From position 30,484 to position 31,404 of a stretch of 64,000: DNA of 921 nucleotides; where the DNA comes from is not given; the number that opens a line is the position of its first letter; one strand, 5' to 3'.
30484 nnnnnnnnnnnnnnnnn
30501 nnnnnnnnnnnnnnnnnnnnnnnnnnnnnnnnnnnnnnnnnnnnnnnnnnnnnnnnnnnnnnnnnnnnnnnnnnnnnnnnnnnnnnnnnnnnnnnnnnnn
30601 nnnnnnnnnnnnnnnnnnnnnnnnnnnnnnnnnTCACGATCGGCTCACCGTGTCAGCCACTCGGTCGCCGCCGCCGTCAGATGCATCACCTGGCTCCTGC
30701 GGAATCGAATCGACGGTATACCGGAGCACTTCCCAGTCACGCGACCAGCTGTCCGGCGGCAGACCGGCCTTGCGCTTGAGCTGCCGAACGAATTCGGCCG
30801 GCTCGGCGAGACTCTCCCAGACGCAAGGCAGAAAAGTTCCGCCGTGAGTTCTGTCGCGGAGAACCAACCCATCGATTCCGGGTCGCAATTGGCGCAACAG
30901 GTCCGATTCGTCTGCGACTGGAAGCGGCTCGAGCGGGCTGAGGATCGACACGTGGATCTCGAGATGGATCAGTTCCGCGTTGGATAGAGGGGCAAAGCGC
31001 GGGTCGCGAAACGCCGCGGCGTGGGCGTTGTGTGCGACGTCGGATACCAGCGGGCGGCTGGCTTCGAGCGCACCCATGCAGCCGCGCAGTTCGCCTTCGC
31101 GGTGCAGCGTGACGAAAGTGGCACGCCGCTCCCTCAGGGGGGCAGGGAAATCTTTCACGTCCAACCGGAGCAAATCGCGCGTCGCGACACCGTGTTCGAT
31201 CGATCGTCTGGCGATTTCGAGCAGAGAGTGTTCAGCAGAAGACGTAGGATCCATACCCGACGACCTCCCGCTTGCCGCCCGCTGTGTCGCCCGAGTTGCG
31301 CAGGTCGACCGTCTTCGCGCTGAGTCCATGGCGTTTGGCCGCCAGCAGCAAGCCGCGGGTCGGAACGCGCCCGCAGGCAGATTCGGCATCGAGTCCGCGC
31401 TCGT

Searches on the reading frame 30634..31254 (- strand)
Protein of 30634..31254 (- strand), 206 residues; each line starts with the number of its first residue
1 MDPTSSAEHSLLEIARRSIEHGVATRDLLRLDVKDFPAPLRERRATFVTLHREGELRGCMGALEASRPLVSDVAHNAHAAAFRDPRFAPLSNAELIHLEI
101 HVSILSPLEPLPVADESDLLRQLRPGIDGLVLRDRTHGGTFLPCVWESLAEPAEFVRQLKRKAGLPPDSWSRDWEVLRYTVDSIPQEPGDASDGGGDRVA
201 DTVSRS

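Call 3: search_protein_families(library=pfam, proteins=[window:30634-31254:-])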
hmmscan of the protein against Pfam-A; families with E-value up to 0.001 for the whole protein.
window:30634-31254:- (206 aa): 1 family
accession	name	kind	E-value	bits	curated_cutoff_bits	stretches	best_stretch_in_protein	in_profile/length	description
PF01871.22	AMMECR1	-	9.6e-47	159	25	1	12-182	1-166/168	AMMECR1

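Call 4: search_protein_families(library=ncbifam, proteins=[window:30634-31254:-])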
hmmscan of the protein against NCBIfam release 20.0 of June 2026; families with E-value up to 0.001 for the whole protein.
window:30634-31254:- (206 aa): 3 families
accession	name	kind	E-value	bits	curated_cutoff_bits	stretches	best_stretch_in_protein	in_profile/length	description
TIGR04335.1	AmmeMemoSam_A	hypoth_equivalog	8.6e-59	197.8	99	1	10-183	2-174/175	AmmeMemoRadiSam system protein A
TIGR00296.1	TIGR00296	hypoth_equivalog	4.2e-32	111.5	91.05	1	10-181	11-185/200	TIGR00296 family protein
NF002000.0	PRK00801.1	equivalog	4.9e-30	104.1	273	1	9-182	10-182/201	hypothetical protein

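Call 15: find_homologous_proteins(query=window:30634-31254:-)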
Query window:30634-31254:- (206 aa): 5965 proteins with E <= 0.001 among 6687 candidates; the best 120 are listed.
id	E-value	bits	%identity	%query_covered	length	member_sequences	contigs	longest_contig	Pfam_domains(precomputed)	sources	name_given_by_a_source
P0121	1.7e-108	379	93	91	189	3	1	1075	PF01871.23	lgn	-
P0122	2.5e-92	326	84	89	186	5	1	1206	PF01871.23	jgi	jgi:AmmeMemoRadiSam system protein A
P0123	4.1e-92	326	80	91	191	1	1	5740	PF01871.23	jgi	jgi:AmmeMemoRadiSam system protein A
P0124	3.9e-89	316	78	89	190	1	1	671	PF01871.23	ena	-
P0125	1.9e-87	310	78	88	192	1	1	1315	PF01871.23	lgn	-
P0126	4.5e-83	296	77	82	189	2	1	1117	PF01871.23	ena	-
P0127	1.5e-79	285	73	89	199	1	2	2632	PF01871.23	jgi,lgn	-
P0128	3.6e-77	277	78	78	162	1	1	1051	PF01871.23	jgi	jgi:AmmeMemoRadiSam system protein A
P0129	5.4e-77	276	69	92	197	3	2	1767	PF01871.23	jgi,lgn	-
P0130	2.0e-71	258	61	71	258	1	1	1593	PF01871.23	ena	-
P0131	9.1e-71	256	67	86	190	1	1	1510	PF01871.23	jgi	jgi:AmmeMemoRadiSam system protein A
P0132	5.5e-70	253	67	87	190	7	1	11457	PF01871.23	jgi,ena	-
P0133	7.8e-69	250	66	88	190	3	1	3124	PF01871.23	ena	-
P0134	8.0e-69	250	67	85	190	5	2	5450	PF01871.23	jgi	jgi:hypothetical protein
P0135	1.9e-68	248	66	87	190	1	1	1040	PF01871.23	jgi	jgi:AmmeMemoRadiSam system protein A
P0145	1.7e-64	235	65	85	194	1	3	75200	PF01871.23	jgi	-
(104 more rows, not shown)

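Call 17: find_related_loci(query=A1, collection=genome_contigs, flank=6000)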
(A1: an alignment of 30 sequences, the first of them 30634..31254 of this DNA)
Query A1 (206 aa) in genome_contigs; peptide patterns used: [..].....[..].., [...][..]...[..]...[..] (x = any residue, [..] = any of these).
600 stretches matched a pattern (row limit reached: there are more); 576 encode a relative of the query (tblastn E <= 1e-3); the best 80 are kept; 80 distinct loci.
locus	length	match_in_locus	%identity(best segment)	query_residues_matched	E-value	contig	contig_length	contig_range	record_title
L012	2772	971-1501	59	11-187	4e-65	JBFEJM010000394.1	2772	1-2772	MAG: Gammaproteobacteria bacterium isolate Mix_mud01.2020.11.48 k141_2366639_length_2772_cov_8.0000, whole genome shotgu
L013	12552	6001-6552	60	4-187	8e-65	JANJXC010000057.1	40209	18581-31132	MAG: Gammaproteobacteria bacterium isolate RS263_metabat.bin.44 RS263_k141_477717, whole genome shotgun sequence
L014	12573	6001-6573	55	2-184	1e-64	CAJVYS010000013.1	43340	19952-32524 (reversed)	MAG TPA_asm: uncultured Gammaproteobacteria bacterium isolate DRR093004_bin.26_MetaBAT_v2.12.1_MAG genome assembly, cont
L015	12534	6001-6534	58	9-186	1e-63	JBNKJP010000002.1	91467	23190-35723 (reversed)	MAG: Candidatus Thiodiazotropha sp. isolate H2.bin.18.orig k141_467135, whole genome shotgun sequence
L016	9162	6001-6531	54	8-184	1e-63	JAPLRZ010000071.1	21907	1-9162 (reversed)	MAG: Methylococcales bacterium isolate LacPavin_0818_WC45_MAG_42_49 LacPavin_0818_WC45_scaffold_1029132, whole genome sh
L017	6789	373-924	60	10-193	7e-63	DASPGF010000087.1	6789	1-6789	MAG TPA_asm: Myxococcota bacterium isolate SMAG_U16444 k141_1021636, whole genome shotgun sequence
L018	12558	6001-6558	57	10-197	1e-62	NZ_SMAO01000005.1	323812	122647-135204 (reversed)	Thiobaca trueperi strain DSM 13587 Ga0244666_105, whole genome shotgun sequence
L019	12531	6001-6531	53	8-184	2e-62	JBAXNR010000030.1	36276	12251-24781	MAG: Methylococcales bacterium isolate ELA484 MAG484_30, whole genome shotgun sequence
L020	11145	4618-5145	55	10-185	1e-61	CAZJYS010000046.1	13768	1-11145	MAG TPA_asm: uncultured Methylomonas sp. isolate SRP272421_co2_653 genome assembly, contig: NODE_14873_length_13768_cov_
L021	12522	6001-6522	60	11-184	2e-61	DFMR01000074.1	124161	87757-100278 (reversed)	MAG TPA_asm: Proteobacteria bacterium UBA3588 UBA3588_contig_73, whole genome shotgun sequence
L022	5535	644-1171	62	10-185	1e-61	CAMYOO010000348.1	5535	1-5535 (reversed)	MAG: uncultured delta proteobacterium isolate FCS_M_Myxococcota_03 genome assembly, contig: scaffold_34753, whole genome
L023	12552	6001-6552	55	1-184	8e-62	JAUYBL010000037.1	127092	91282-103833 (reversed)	MAG: Methylococcaceae bacterium isolate C19_metabat.bin.4 C19_k141_10932, whole genome shotgun sequence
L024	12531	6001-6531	55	9-185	1e-61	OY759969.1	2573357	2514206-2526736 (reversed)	MAG: Gammaproteobacteria bacterium isolate d7a9a2da-7f06-464b-9d30-da8db92f0b98 genome assembly, chromosome: 1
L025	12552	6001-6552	52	1-184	1e-61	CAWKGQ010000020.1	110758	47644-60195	MAG: uncultured Gammaproteobacteria bacterium isolate MFD04716.bin.3.389 genome assembly, contig: contig_80910, whole ge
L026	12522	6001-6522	59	11-184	1e-61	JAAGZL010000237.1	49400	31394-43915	MAG: Gammaproteobacteria bacterium isolate Cli_5 CliG_CONTIG770732, whole genome shotgun sequence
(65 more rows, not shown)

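Call 20: find_encoding_contigs(protein=P0123, flank=5000, max_places=2)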
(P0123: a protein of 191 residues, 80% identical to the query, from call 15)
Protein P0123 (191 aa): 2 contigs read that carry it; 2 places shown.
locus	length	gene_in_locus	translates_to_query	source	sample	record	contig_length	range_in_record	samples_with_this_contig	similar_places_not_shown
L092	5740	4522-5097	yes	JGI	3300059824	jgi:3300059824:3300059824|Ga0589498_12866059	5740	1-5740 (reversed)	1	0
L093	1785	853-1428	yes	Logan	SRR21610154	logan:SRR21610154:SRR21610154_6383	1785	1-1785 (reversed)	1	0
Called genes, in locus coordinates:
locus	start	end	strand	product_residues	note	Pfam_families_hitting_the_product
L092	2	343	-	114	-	?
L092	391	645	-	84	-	-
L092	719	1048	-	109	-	PF12680:SnoaL_2 (weak)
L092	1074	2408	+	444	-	PF02515:CoA_transf_3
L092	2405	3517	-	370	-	PF04055:Radical_SAM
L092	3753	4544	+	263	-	PF01875:Memo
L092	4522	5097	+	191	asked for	PF01871:AMMECR1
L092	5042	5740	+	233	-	?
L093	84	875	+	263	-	PF01875:Memo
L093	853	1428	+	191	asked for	PF01871:AMMECR1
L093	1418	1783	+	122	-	?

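Call 21: find_encoding_contigs(protein=P0132, flank=5000, max_places=2)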
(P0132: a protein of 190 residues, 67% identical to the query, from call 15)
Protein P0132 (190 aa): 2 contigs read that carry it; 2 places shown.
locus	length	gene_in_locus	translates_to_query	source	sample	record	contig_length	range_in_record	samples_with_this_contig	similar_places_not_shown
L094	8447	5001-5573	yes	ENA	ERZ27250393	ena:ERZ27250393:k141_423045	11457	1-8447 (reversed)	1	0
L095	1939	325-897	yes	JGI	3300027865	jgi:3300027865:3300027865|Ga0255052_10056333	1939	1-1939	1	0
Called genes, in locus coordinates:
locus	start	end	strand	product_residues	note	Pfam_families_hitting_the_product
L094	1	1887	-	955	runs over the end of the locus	PF13229:Beta_helix (weak), PF18884:TSP3_bac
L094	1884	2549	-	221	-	-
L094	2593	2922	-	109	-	PF08755:YccV-like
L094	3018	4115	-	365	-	PF04055:Radical_SAM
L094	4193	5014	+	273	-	PF01875:Memo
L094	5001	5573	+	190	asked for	PF01871:AMMECR1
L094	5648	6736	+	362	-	PF19315:MC_hydratase, PF01575:MaoC_dehydratas, PF13452:FAS1_DH_region (faint)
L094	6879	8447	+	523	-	?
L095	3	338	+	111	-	?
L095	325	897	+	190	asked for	PF01871:AMMECR1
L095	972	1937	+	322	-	?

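Call 22: find_encoding_contigs(protein=P0145, flank=5000, max_places=2)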
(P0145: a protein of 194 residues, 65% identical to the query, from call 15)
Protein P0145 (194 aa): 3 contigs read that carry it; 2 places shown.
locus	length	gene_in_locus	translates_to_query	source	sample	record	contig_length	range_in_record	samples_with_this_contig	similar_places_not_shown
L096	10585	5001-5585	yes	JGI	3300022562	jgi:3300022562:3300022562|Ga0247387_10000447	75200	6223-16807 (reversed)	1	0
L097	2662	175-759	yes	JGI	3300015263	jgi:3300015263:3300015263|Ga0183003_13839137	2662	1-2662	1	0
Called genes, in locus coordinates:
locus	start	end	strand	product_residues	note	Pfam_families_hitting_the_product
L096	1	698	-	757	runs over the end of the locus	PF02995:DUF229 (faint), PF00884:Sulfatase, PF01663:Phosphodiest, PF13428:TPR_14 (faint), PF16347:SGSH_C, PF07719:TPR_2 (faint), PF13374:TPR_10 (faint), PF13424:TPR_12 (faint), +1 more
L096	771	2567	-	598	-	PF01565:FAD_binding_4, PF02913:FAD-oxidase_C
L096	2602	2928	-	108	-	PF08755:YccV-like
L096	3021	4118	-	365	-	PF04055:Radical_SAM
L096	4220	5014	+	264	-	PF01875:Memo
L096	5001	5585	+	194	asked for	PF01871:AMMECR1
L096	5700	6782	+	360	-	PF19315:MC_hydratase, PF01575:MaoC_dehydratas, PF13452:FAS1_DH_region (faint)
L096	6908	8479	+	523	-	PF06253:MTTB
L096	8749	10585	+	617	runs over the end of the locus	PF00440:TetR_N, PF13977:TetR_C_6 (weak), PF00355:Rieske, PF00848:Ring_hydroxyl_A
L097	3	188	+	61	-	?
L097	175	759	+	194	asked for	PF01871:AMMECR1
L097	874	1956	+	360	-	PF19315:MC_hydratase, PF01575:MaoC_dehydratas, PF13452:FAS1_DH_region (faint)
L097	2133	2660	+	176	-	?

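Call 27: search_protein_families(library=pfam, alignment_id=A2, max_evalue=0.001)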
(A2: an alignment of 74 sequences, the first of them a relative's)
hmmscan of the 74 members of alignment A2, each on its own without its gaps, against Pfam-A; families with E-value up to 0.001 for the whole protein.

A. member 1, L012:1527-2465:- (312 aa): 3 families
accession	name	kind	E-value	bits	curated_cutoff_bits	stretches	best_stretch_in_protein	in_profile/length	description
PF00805.28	Pentapeptide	-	4.7e-21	74.4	20.2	2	194-233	1-40/40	Pentapeptide repeats (8 copies)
PF13599.13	Pentapeptide_4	-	1.6e-07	31.7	38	1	216-281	13-78/78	Pentapeptide repeat region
PF13576.12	Pentapeptide_3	-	1e-06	29.3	27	0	247-285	7-48/48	Pentapeptide repeats (9 copies)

B. families by the number of members that match (of 74 scanned): 75 families (the first 25 are shown)
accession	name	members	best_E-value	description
PF00805.28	Pentapeptide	15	2.2e-29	Pentapeptide repeats (8 copies)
PF13599.13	Pentapeptide_4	15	4.1e-16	Pentapeptide repeat region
PF13576.12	Pentapeptide_3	15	1.9e-15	Pentapeptide repeats (9 copies)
PF14237.11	GYF_2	7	4.9e-07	GYF domain 2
PF25296.1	Decapeptide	6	5.2e-06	Decapeptide repeat region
PF02781.21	G6PD_C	3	2.1e-119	Glucose-6-phosphate dehydrogenase, C-terminal domain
PF00479.28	G6PD_N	3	3.9e-54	Glucose-6-phosphate dehydrogenase, NAD binding domain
PF04002.20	RadC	2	5e-46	RadC-like JAB domain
PF20582.4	UPF0758_N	2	1.8e-28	UPF0758 N-terminal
PF09837.15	DUF2064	2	7e-26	Uncharacterized protein conserved in bacteria (DUF2064)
PF00571.33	CBS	2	2.3e-16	CBS domain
PF01131.25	Topoisom_bac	1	5.6e-113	DNA topoisomerase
PF02386.22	TrkH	1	1.7e-97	Cation transport protein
PF16363.11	GDP_Man_Dehyd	1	4.2e-94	GDP-mannose 4,6 dehydratase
PF03537.19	Glyco_hydro_114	1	1.5e-78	Glycoside-hydrolase family GH114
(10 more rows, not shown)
